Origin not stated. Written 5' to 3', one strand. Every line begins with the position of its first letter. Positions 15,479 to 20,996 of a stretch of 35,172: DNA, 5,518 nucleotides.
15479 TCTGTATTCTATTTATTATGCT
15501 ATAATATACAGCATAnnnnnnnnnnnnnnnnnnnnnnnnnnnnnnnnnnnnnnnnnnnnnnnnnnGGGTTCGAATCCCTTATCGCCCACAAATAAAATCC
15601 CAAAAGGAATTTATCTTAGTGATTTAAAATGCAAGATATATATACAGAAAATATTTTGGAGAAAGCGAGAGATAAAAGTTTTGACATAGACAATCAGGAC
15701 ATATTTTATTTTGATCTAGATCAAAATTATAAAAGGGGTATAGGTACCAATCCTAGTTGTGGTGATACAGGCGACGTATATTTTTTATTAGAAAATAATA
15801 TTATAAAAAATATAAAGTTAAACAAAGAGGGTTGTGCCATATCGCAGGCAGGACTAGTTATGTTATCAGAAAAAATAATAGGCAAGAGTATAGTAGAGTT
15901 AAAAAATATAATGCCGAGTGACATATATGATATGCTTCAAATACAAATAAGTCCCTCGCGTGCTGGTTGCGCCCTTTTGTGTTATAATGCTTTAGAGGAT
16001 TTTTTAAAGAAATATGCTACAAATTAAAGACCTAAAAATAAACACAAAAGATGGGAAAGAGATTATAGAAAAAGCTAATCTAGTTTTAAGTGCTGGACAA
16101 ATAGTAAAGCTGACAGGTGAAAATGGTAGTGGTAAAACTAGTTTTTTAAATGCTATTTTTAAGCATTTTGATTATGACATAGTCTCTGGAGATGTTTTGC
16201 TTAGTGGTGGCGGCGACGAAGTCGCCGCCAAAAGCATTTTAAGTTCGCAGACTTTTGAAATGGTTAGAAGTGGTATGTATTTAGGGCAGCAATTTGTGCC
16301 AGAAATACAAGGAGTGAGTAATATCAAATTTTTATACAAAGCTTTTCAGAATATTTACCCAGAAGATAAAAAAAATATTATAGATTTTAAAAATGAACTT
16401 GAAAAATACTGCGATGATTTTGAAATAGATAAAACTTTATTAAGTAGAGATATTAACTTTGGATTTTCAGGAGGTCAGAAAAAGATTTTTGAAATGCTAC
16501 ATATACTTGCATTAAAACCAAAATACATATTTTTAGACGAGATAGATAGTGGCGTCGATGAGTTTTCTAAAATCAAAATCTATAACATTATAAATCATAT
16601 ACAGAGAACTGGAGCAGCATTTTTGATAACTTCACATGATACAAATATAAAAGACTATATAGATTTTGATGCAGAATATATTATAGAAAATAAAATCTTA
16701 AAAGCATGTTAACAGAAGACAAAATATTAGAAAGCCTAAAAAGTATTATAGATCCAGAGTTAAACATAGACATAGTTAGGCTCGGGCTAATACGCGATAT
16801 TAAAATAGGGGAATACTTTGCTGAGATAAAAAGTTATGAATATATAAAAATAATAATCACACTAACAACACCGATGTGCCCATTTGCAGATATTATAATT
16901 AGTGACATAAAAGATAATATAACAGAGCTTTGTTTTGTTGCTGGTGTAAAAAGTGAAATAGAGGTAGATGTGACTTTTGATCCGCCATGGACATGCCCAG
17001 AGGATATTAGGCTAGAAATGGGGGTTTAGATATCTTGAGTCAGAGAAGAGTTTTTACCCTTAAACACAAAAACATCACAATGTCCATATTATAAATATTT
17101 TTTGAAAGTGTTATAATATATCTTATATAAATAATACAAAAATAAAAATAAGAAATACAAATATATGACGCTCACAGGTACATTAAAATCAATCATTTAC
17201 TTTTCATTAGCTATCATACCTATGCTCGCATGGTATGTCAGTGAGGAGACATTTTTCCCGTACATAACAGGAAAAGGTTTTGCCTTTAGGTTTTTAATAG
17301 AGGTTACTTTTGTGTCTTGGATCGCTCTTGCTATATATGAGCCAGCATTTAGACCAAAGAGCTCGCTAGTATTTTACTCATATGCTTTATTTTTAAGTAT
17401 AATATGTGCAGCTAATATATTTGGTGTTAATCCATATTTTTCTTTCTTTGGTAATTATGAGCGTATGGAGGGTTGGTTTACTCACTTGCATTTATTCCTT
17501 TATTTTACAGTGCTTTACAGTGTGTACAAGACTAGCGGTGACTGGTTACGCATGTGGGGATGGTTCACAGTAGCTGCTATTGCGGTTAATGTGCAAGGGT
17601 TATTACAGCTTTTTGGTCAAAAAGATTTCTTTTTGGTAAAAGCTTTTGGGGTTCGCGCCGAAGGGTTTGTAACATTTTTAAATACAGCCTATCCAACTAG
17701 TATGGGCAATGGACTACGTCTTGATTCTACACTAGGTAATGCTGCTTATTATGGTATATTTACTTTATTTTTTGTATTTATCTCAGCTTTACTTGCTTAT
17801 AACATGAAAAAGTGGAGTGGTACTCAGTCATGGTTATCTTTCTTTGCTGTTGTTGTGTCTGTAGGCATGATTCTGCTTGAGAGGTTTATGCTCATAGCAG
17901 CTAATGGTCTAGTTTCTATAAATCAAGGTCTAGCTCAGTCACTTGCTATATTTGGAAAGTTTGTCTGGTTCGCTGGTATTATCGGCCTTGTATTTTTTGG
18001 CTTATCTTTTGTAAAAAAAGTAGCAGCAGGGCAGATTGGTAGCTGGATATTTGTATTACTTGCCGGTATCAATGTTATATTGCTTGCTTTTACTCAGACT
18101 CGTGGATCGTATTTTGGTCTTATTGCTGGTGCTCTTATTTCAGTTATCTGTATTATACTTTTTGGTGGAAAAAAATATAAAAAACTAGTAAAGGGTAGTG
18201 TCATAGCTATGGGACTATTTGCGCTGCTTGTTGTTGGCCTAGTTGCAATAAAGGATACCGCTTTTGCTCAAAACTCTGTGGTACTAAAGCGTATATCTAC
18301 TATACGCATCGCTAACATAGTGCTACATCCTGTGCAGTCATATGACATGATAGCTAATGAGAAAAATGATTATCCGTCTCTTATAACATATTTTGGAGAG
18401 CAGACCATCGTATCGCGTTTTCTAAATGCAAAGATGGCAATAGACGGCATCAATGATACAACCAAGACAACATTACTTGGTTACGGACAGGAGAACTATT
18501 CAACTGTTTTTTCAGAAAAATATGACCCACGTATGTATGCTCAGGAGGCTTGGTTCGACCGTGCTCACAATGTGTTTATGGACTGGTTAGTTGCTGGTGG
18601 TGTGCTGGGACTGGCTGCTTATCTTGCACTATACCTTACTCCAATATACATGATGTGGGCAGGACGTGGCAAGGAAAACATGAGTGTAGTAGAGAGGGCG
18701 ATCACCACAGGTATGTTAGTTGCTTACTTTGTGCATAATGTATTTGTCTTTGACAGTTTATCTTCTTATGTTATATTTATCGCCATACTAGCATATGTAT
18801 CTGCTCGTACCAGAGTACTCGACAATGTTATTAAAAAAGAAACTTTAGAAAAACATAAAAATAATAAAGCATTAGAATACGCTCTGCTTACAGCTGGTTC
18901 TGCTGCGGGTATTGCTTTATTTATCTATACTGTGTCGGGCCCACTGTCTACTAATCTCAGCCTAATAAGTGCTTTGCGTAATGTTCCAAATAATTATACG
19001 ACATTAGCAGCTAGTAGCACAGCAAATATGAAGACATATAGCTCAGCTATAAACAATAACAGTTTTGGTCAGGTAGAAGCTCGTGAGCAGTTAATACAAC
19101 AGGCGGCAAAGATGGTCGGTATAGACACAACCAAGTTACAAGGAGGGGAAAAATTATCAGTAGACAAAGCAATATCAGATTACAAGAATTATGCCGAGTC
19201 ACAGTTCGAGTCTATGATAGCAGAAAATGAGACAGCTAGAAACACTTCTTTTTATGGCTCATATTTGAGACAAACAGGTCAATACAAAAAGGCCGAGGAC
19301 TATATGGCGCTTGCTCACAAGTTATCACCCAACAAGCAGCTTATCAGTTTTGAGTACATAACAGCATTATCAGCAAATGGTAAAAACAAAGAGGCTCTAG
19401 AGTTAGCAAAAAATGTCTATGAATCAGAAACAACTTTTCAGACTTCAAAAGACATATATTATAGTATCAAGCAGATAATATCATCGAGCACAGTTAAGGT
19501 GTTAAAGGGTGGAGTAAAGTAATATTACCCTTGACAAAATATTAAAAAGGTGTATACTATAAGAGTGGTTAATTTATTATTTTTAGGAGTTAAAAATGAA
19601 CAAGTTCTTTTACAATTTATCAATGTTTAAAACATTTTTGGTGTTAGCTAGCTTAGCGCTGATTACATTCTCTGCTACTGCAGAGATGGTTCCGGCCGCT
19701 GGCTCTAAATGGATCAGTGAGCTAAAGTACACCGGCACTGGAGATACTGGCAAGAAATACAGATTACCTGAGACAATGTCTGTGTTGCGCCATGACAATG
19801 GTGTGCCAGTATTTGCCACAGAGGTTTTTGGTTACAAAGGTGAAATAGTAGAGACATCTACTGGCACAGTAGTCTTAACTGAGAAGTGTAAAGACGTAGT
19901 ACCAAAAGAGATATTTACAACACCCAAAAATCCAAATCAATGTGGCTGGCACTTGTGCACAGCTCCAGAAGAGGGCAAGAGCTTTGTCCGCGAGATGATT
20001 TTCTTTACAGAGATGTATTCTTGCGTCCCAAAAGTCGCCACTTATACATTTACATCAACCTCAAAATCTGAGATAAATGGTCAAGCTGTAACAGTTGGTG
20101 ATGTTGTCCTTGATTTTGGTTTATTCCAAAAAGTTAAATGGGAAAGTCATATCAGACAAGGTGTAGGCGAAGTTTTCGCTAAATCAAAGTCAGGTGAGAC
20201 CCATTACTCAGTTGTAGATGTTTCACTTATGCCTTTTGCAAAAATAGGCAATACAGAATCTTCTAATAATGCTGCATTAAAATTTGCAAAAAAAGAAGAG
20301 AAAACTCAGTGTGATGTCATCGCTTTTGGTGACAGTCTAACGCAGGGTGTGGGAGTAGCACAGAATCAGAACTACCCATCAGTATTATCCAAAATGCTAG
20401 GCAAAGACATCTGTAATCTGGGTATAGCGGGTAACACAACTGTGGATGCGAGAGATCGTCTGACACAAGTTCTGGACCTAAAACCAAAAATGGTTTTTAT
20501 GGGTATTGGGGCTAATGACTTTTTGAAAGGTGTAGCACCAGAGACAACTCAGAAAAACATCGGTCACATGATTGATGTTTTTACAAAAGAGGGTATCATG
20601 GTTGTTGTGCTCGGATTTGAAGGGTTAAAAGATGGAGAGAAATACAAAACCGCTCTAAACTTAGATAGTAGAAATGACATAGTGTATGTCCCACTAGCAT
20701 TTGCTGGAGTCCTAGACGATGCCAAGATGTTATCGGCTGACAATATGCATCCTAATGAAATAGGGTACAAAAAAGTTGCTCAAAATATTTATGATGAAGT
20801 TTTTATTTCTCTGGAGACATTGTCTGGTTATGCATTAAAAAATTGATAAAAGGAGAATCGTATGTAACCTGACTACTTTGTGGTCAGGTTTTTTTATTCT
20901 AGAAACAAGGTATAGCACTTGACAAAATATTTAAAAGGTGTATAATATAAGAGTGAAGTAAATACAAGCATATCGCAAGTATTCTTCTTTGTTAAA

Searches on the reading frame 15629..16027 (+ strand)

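Call 7: search_protein_families(library=pfam, max_evalue=0.01, proteins=[window:15629-16027:+])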
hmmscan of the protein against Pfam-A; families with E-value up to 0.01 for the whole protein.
window:15629-16027:+ (132 aa): 1 family
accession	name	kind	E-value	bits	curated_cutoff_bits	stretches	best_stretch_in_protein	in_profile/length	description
PF01592.21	NifU_N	-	7.3e-12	46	22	1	35-130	25-121/127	NifU-like N terminal domain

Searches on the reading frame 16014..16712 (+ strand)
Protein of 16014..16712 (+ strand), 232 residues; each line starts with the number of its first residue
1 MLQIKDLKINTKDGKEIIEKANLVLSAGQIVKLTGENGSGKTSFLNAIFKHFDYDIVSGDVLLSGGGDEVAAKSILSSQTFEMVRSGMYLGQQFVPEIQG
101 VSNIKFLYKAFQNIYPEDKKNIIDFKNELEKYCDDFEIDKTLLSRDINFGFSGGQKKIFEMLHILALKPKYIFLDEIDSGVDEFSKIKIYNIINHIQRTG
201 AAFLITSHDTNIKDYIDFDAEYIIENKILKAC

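Call 7: search_protein_families(library=pfam, max_evalue=0.01, proteins=[window:16014-16712:+])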
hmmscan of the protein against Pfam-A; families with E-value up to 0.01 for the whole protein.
window:16014-16712:+ (232 aa): 10 families
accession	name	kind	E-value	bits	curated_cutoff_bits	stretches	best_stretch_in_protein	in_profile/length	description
PF00005.33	ABC_tran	-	2.8e-14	54.3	25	1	20-176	3-134/137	ABC transporter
PF13304.12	AAA_21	-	2.3e-10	41.4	27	1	149-212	236-302/304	AAA domain, putative AbiEii toxin, Type IV TA system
PF02463.25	SMC_N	-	1.4e-09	38.1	40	2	138-212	123-201/220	RecF/RecN/SMC N terminal domain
PF07693.20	KAP_NTPase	-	0.00032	20.5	20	1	18-55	12-47/293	KAP family P-loop domain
PF00004.35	AAA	-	0.00079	20.3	21.2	0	33-58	3-28/131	ATPase family associated with various cellular activities (AAA)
PF13191.12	AAA_16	-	0.0024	18.9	32.6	1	28-70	24-63/167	AAA ATPase domain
PF02367.23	TsaE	-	0.0035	17.7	26.6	1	15-54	8-47/128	Threonylcarbamoyl adenosine biosynthesis protein TsaE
PF13476.12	AAA_23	-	0.0043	18.2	27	1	29-48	20-39/201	AAA domain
PF13173.12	AAA_14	-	0.006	17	27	0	107-190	19-84/129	AAA domain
PF13555.12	AAA_29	-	0.0072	16.5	27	0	28-48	23-42/61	P-loop containing region of AAA domain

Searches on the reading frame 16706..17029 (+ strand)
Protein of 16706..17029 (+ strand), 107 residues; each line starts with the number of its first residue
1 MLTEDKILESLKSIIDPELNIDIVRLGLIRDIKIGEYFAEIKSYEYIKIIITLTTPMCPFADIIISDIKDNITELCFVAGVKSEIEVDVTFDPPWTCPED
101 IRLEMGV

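Call 7: search_protein_families(library=pfam, max_evalue=0.01, proteins=[window:16706-17029:+])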
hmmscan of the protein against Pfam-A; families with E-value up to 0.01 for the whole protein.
window:16706-17029:+ (107 aa): 1 family
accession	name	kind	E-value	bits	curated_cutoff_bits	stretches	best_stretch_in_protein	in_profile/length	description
PF01883.24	FeS_assembly_P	-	3.4e-14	53.3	23.5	1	4-75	1-64/73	Iron-sulfur cluster assembly protein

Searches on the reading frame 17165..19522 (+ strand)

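Call 7: search_protein_families(library=pfam, max_evalue=0.01, proteins=[window:17165-19522:+])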
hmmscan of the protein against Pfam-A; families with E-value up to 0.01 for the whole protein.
window:17165-19522:+ (785 aa): 1 family
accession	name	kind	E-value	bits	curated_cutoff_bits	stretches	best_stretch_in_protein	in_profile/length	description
PF04932.20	Wzy_C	-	4.3e-12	46.5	31.7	1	301-487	4-149/149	O-Antigen ligase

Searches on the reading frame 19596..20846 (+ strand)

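Call 7: search_protein_families(library=pfam, max_evalue=0.01, proteins=[window:19596-20846:+])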
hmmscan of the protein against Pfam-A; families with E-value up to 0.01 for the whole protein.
window:19596-20846:+ (416 aa): 4 families
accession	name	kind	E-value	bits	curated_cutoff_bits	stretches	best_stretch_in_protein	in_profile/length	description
PF13472.12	Lipase_GDSL_2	-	2.6e-21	77.4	32.9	1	243-392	1-177/178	GDSL-like Lipase/Acylhydrolase family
PF00657.28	Lipase_GDSL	-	1.8e-15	58.1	23.6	1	241-397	1-207/208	GDSL-like Lipase/Acylhydrolase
PF14606.12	Lipase_GDSL_3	-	0.00013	22.7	27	1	241-285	4-49/178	GDSL-like Lipase/Acylhydrolase family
PF17182.10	OSK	-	0.00092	18.9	27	1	272-340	47-114/202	OSK domain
